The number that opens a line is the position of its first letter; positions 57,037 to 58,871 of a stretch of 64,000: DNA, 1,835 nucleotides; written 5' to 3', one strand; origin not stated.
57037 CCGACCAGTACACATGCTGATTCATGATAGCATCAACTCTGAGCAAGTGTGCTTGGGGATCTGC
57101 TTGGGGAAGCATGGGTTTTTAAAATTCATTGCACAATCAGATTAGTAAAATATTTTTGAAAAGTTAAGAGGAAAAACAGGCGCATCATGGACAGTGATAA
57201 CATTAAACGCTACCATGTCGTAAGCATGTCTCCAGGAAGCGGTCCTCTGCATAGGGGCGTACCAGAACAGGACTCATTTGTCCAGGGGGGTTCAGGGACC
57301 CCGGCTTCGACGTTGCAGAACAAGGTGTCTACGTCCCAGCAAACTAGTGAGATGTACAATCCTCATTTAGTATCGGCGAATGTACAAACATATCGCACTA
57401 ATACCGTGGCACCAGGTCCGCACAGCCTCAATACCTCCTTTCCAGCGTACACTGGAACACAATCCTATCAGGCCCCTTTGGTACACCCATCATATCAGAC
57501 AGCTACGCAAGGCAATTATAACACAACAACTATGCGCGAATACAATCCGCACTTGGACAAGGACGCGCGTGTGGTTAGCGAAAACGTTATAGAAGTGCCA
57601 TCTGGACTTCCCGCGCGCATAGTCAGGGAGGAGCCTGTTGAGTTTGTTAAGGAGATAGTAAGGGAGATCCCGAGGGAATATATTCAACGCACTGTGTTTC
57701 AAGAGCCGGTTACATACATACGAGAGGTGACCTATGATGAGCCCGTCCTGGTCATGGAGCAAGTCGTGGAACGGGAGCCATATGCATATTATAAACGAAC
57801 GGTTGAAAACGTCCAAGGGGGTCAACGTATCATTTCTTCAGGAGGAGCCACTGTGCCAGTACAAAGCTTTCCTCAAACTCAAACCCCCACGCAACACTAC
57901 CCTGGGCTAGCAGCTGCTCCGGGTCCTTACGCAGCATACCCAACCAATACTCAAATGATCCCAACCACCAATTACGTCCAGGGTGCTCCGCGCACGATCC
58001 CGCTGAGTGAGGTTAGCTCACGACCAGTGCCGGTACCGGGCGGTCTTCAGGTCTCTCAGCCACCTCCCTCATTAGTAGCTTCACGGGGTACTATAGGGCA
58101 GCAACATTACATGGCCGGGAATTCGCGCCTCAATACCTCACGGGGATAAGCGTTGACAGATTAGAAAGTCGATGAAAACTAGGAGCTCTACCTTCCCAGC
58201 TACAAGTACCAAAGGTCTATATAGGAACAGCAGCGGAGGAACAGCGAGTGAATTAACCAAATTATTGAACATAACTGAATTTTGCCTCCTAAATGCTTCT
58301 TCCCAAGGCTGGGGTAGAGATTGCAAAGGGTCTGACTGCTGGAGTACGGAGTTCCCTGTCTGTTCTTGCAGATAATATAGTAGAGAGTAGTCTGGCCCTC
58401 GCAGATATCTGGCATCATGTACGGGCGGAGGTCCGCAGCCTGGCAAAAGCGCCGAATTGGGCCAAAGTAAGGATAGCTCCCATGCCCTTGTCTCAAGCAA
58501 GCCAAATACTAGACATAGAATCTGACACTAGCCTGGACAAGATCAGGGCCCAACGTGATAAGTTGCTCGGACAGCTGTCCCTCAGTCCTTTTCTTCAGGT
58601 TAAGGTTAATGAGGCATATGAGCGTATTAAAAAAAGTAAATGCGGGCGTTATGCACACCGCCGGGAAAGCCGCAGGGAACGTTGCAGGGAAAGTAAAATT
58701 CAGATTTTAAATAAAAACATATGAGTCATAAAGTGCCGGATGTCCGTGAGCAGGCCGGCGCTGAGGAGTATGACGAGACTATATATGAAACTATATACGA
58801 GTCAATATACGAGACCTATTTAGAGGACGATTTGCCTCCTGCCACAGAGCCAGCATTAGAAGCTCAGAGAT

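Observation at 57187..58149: Protein with articulin/alveolin-like charged Val/Pro/Glu repeats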

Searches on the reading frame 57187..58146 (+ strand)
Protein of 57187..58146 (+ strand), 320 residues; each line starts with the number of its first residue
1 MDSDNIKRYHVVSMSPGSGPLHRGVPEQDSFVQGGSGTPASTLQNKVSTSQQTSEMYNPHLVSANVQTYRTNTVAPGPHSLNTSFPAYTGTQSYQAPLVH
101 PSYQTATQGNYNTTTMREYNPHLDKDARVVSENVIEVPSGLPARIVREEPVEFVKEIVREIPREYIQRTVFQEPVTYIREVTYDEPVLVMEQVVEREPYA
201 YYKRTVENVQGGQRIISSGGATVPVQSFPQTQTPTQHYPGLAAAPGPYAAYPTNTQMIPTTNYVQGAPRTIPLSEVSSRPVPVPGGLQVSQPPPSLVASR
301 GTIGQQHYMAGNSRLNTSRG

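Call 3: search_protein_families(library=pfam, proteins=[window:57187-58146:+], max_evalue=10)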
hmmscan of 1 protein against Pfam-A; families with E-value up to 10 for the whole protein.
window:57187-58146:+ (320 aa): 0 families

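Call 4: search_solved_structures(query=window:57187-58146:+, max_evalue=10, show_alignments=2)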
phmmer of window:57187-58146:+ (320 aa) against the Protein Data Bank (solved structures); distinct sequences matched with E-value up to 10: 0.

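Call 6: find_homologous_proteins(query=window:57187-58146:+, max_evalue=0.01)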
Query window:57187-58146:+ (320 aa): 6 proteins with E <= 0.01 among 2039 candidates.
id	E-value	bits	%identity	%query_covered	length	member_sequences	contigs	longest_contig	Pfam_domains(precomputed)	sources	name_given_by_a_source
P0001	2.6e-205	699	100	100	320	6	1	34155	-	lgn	-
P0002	2.4e-190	650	94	100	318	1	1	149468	-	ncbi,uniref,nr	ncbi:Hypothetical protein GLP15_1052 [Giardia lamblia P15]|uniref:Uncharacterized protein n=1 Tax=Gi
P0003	2.7e-158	544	80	100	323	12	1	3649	-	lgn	-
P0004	7.9e-132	457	70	100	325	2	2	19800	-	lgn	-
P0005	1.4e-116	407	67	100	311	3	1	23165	-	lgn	-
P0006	2.1e-31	128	77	26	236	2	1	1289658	-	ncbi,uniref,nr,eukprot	ncbi:hypothetical protein GMRT_15079 [Giardia muris]|uniref:Uncharacterized protein n=1 Tax=Giardia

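Call 24: predict_structure(alignment_id=A1)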
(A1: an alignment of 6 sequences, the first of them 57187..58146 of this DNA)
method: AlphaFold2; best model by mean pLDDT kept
length: 320 residues; sequences in the alignment: 6
mean_pLDDT: 37.6   pTM: 0.11
mean pLDDT of the five models: 37.6, 34.3, 28.2, 27.4, 25.5
residues with pLDDT >= 90: 0; 70-90: 0; 50-70: 3; < 50: 317
segments of 3 or more residues with pLDDT < 50: 1-6, 8-131, 133-183, 185-320
pLDDT, mean of each block of 10 residues (from residue 1): 43 39 33 33 33 35 33 32 33 33 32 38 44 43 42 42 39 39 42 44 42 37 33 33 37 38 39 43 40 39 32 38
secondary structure, 60 per line:
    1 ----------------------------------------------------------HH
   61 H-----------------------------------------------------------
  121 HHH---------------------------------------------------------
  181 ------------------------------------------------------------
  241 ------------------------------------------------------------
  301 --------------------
elements in order:

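Call 29: search_protein_families(library=pfam, proteins=[P0006], max_evalue=10)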
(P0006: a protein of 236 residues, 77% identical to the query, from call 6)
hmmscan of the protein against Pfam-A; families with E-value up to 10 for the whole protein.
P0006 (236 aa): 0 families

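Call 37: list_cluster_members(proteins=[window:57187-58146:+, P0003, P0004, P0005])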
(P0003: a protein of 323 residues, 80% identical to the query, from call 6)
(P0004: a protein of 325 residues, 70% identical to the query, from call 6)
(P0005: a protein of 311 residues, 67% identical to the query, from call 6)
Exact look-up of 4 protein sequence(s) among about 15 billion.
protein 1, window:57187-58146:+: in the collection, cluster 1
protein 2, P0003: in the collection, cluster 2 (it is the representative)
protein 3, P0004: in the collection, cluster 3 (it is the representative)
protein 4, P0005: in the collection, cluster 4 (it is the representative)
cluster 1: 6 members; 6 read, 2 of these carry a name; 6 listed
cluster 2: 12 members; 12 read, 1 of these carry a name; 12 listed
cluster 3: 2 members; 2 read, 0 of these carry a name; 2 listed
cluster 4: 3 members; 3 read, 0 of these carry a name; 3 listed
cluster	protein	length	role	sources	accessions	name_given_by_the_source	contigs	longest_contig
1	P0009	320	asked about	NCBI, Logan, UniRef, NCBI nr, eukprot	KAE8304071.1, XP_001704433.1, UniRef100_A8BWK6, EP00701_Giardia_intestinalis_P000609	hypothetical protein GL50803_00101326 [Giardia duodenalis] | Uncharacterized protein n=1 Tax=Giardia intestinalis (strain ATCC 50803 / WB clone C6) ... | hypothetical protein GL50803_00101326 [Giardia intestinalis]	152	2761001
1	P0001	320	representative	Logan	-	-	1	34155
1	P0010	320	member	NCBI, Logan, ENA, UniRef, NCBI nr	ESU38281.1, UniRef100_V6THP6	Hypothetical protein DHA2_151715 [Giardia duodenalis] | Uncharacterized protein n=1 Tax=Giardia intestinalis TaxID=5741 RepID=V6THP6_GIAIN | Hypothetical protein DHA2_151715 [Giardia intestinalis]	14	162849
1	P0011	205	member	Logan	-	-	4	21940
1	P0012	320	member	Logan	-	-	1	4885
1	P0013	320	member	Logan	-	-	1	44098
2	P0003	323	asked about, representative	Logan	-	-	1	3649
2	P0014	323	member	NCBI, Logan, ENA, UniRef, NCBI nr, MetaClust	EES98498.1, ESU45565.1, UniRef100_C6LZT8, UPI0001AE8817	Hypothetical protein GSB_150028 [Giardia duodenalis] | Uncharacterized protein n=2 Tax=Giardia intestinalis TaxID=5741 RepID=C6LZT8_GIAIB | Hypothetical protein GL50581_4322 [Giardia intestinalis ATCC 50581]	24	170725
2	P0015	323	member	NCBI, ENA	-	-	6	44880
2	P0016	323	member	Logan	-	-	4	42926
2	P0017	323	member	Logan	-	-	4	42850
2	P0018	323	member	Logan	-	-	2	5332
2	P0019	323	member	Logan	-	-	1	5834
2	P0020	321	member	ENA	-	-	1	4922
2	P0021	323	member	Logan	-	-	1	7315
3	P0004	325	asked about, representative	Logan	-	-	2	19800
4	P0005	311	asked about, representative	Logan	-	-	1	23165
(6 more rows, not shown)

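Call 49: find_encoding_contigs(protein=P0005, flank=3000, max_places=1)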
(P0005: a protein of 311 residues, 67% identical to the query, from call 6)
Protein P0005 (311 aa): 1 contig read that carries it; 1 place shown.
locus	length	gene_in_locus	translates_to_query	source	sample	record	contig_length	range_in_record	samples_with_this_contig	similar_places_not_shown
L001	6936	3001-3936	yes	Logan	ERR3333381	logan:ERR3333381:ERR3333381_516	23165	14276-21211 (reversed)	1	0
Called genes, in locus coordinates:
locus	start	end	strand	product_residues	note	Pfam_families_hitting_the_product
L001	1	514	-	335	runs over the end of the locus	-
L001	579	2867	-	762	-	-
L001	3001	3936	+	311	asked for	-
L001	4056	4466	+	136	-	-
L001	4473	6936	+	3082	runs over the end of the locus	-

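Call 50: find_encoding_contigs(protein=P0006, flank=4000, max_places=1)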
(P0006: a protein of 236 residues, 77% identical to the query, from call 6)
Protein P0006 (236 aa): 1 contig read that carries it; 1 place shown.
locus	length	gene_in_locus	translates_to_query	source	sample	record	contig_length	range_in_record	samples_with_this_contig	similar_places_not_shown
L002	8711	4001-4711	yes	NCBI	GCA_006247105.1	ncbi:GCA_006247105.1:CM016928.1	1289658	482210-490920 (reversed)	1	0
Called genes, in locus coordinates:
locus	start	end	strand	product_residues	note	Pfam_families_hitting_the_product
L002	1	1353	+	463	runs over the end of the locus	PF00023:Ank (faint), PF12796:Ank_2 (weak), PF13606:Ank_3 (faint), PF24521:Ank_KRIT1 (faint), PF12796:Ank_2, PF13857:Ank_5 (weak), PF12796:Ank_2, PF13637:Ank_4 (weak)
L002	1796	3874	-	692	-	-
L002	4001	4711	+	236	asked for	-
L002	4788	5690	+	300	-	PF01569:PAP2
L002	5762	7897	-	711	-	PF03302:VSP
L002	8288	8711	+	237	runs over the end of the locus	PF10274:ParcG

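Call 51: find_encoding_contigs(protein=P0003, flank=1500, max_places=1)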
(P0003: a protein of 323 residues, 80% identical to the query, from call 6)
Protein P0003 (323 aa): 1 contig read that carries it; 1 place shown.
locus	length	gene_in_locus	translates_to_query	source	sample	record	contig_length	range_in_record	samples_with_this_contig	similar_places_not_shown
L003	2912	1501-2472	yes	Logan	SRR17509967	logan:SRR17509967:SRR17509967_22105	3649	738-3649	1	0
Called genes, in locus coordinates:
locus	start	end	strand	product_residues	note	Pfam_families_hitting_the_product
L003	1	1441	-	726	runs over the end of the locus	?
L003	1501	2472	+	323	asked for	-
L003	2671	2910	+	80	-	?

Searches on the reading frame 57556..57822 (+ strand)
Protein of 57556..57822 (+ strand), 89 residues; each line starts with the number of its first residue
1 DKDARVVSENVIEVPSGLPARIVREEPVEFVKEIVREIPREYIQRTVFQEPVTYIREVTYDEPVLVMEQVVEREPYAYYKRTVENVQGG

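Call 27: search_protein_representatives(alignment_id=A2)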
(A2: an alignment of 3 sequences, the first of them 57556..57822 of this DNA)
Query: 3 sequences, 89 profile positions. Proteins with E-value up to 0.001 (for the whole library): 4; up to 1e-10: 2; up to 1e-30: 2. The best 4 are listed.
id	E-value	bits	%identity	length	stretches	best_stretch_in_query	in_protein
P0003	4.7e-49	180.7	-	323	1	1-89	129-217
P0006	3.0e-47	174.9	-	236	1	1-89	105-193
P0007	4.0e-05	39.9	-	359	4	8-63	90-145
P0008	1.8e-04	37.8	-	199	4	42-65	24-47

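Call 29: search_protein_families(library=pfam, proteins=[P0007, P0008, window:57556-57822:+], max_evalue=10)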
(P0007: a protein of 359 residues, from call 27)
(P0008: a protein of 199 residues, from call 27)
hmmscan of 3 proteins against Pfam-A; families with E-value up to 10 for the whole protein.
P0007 (359 aa): 3 families
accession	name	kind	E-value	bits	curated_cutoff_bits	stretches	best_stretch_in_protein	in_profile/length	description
PF10816.13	DUF2760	-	1.5e-40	138.3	25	1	240-357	7-124/124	Domain of unknown function (DUF2760)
PF03448.22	MgtE_N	-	1.1e-10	42.4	25.9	3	89-172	6-89/102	MgtE intracellular N domain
PF04003.17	Utp12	-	0.025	15.1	31.5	3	99-132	4-37/107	Dip2/Utp12 Family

P0008 (199 aa): 3 families
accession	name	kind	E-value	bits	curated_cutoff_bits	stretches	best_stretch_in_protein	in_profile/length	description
PF10476.14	DUF2448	-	0.066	13.5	24.5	1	141-179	123-161/205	Protein of unknown function C-terminus (DUF2448)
PF19682.4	DUF6184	-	0.08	13.6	25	0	30-49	36-55/81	Family of unknown function (DUF6184)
PF08520.15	Mitofissin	-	0.2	11.9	27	0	61-77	49-65/69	Mitofissin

window:57556-57822:+ (89 aa): 0 families

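Call 54: predict_structure(alignment_id=A2)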
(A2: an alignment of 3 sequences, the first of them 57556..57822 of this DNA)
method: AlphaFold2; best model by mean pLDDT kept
length: 89 residues; sequences in the alignment: 3
mean_pLDDT: 43.6   pTM: 0.30
mean pLDDT of the five models: 43.6, 37.2, 32.7, 30.8, 30.7
residues with pLDDT >= 90: 0; 70-90: 0; 50-70: 14; < 50: 75
segments of 3 or more residues with pLDDT < 50: 1-22, 28-69, 74-77, 84-89
pLDDT, mean of each block of 10 residues (from residue 1): 40 46 51 40 31 44 42 51 46
secondary structure, 60 per line:
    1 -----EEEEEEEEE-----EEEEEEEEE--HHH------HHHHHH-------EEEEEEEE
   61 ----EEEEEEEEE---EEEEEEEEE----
elements in order: E6-14 E20-28 H40-45 E53-60 E65-73 E77-85

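Call 57: list_cluster_members(proteins=[P0007])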
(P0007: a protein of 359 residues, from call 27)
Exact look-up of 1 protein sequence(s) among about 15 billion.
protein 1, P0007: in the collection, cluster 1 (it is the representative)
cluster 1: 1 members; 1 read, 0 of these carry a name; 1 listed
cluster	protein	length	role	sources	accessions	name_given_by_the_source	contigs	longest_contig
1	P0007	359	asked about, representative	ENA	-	-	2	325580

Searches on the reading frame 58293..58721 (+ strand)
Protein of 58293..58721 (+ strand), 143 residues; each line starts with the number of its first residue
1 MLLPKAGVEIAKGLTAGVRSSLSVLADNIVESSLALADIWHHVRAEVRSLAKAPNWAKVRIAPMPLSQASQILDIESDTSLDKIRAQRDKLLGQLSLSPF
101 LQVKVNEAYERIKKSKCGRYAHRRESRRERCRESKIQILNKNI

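Call 59: search_protein_families(library=pfam, proteins=[window:58293-58721:+], max_evalue=0.01)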
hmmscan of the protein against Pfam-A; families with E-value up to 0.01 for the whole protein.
window:58293-58721:+ (143 aa): 1 family
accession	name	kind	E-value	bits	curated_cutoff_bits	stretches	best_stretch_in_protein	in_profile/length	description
PF03656.18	Pam16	-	0.0071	16.8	30.3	0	42-115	33-110/127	Pam16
